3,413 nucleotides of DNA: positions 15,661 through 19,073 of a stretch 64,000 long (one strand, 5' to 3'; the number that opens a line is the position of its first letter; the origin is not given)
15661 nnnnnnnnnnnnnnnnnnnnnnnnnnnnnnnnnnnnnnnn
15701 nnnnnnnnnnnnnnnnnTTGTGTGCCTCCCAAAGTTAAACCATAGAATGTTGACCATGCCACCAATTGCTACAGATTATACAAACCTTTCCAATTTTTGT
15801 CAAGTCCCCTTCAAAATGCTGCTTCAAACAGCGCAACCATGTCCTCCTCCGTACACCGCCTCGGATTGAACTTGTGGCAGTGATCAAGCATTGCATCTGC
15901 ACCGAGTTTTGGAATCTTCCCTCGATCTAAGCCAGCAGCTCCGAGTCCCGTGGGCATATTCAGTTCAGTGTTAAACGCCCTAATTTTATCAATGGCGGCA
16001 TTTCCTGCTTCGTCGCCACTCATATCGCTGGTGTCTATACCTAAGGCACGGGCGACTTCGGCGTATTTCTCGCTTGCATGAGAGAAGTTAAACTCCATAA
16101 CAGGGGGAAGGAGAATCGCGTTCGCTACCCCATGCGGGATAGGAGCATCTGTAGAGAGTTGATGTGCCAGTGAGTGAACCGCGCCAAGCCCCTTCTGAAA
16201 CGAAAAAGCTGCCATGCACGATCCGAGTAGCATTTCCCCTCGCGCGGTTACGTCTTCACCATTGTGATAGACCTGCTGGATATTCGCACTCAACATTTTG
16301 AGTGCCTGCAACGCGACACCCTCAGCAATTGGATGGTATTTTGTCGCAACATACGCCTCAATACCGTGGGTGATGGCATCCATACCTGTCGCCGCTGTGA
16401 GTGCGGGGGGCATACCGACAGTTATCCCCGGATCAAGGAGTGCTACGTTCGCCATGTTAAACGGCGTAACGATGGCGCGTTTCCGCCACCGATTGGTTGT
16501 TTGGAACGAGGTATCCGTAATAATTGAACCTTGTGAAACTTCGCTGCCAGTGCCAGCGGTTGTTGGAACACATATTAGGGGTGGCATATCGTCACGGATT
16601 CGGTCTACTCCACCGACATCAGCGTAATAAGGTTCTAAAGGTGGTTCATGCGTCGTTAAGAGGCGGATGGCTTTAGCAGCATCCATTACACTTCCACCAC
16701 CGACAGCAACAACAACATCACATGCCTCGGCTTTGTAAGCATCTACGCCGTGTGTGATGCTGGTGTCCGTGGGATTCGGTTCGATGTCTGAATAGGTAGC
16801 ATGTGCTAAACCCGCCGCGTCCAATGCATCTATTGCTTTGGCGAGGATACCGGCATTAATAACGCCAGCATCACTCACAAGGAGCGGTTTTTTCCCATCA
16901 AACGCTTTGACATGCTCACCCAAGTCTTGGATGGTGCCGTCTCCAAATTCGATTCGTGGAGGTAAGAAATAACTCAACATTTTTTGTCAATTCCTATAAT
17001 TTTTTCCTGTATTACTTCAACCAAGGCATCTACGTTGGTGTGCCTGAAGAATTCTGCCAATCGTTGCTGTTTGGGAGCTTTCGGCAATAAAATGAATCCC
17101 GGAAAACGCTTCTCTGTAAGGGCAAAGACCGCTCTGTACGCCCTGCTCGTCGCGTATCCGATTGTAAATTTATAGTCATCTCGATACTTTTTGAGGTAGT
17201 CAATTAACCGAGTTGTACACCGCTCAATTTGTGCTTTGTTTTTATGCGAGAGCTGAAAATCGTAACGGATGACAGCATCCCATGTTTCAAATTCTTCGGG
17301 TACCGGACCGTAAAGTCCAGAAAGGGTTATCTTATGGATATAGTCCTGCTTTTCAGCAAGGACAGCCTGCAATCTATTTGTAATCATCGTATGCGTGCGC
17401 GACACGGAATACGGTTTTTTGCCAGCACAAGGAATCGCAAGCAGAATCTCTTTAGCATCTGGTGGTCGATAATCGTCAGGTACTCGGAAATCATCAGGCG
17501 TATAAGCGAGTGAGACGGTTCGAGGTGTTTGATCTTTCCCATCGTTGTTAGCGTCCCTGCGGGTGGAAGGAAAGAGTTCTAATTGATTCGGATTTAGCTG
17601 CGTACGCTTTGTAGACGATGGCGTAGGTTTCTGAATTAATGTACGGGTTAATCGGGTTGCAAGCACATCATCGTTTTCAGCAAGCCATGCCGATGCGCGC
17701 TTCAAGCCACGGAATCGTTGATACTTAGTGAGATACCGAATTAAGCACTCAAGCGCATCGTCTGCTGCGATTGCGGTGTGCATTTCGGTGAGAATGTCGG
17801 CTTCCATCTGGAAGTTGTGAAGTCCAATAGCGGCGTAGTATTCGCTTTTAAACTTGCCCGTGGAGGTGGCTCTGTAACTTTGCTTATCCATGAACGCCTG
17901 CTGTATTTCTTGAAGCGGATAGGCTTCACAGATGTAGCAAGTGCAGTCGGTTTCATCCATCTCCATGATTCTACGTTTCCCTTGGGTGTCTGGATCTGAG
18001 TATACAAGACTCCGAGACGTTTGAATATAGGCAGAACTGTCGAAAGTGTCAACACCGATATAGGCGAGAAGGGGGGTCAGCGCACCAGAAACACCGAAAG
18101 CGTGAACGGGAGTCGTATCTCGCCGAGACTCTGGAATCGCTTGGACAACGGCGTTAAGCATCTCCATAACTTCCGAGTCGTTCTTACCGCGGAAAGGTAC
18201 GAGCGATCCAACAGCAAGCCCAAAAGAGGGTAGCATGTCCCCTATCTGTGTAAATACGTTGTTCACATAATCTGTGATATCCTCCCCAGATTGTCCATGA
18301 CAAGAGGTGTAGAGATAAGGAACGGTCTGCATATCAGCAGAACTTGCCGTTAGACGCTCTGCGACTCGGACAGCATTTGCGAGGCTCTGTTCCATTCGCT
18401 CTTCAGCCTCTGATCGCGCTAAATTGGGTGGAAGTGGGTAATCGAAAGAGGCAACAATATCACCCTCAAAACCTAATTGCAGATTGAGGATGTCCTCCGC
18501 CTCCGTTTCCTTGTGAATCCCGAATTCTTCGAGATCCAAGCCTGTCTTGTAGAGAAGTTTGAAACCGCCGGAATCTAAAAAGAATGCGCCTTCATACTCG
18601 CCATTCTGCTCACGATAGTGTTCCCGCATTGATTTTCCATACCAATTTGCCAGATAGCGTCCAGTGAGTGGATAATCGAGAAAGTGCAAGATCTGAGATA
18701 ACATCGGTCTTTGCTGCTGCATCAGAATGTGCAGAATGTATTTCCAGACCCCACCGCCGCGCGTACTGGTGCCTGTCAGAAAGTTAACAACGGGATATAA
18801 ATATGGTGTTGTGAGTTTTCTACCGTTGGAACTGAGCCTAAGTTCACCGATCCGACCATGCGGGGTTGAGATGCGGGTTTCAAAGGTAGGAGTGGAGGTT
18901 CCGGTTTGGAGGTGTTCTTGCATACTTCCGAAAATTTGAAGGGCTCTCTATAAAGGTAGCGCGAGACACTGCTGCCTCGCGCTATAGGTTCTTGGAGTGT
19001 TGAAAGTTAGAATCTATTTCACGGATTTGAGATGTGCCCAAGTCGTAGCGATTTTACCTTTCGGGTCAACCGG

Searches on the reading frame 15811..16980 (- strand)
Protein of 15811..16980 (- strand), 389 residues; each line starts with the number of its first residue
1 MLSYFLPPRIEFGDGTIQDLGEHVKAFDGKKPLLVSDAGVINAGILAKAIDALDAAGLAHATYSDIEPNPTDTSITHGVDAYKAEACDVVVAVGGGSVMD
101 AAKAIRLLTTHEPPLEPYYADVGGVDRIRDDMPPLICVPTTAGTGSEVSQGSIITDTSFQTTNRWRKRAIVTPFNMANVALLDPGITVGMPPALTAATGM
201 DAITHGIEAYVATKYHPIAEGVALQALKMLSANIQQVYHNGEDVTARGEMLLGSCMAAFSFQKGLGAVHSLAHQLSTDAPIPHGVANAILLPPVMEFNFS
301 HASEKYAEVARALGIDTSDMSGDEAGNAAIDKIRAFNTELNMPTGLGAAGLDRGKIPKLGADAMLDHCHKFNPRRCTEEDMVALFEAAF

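Call 3: search_protein_families(library=pfam, proteins=[window:15811-16980:-], max_evalue=1)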
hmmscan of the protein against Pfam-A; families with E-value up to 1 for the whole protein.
window:15811-16980:- (389 aa): 4 families
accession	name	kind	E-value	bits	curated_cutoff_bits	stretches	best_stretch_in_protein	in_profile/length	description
PF25137.1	ADH_Fe_C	-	2.6e-54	184.3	27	1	195-389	1-194/194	Fe-containing alcohol dehydrogenase family, C-terminal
PF00465.25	Fe-ADH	-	1.8e-49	168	31.3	1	7-184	1-168/168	Iron-containing alcohol dehydrogenase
PF13685.12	Fe-ADH_2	-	2.3e-11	44.3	28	1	12-105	2-93/149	Iron-containing alcohol dehydrogenase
PF13458.12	Peripla_BP_6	-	0.033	14.3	31.7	1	17-104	122-209/343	Periplasmic binding protein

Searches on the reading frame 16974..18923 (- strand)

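Call 3: search_protein_families(library=pfam, proteins=[window:16974-18923:-], max_evalue=1)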
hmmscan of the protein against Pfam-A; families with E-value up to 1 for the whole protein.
window:16974-18923:- (649 aa): 3 families
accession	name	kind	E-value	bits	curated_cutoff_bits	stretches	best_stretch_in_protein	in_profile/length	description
PF01702.25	TGT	-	4e-18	66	26.3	1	110-402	73-356/357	Queuine tRNA-ribosyltransferase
PF17884.7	DUF5591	-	2.7e-13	50.4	26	1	480-591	7-109/150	Domain of unknown function (DUF5591)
PF18074.6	PriA_C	-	0.008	17.4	26.9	1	497-585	8-88/95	Primosomal protein N C-terminal domain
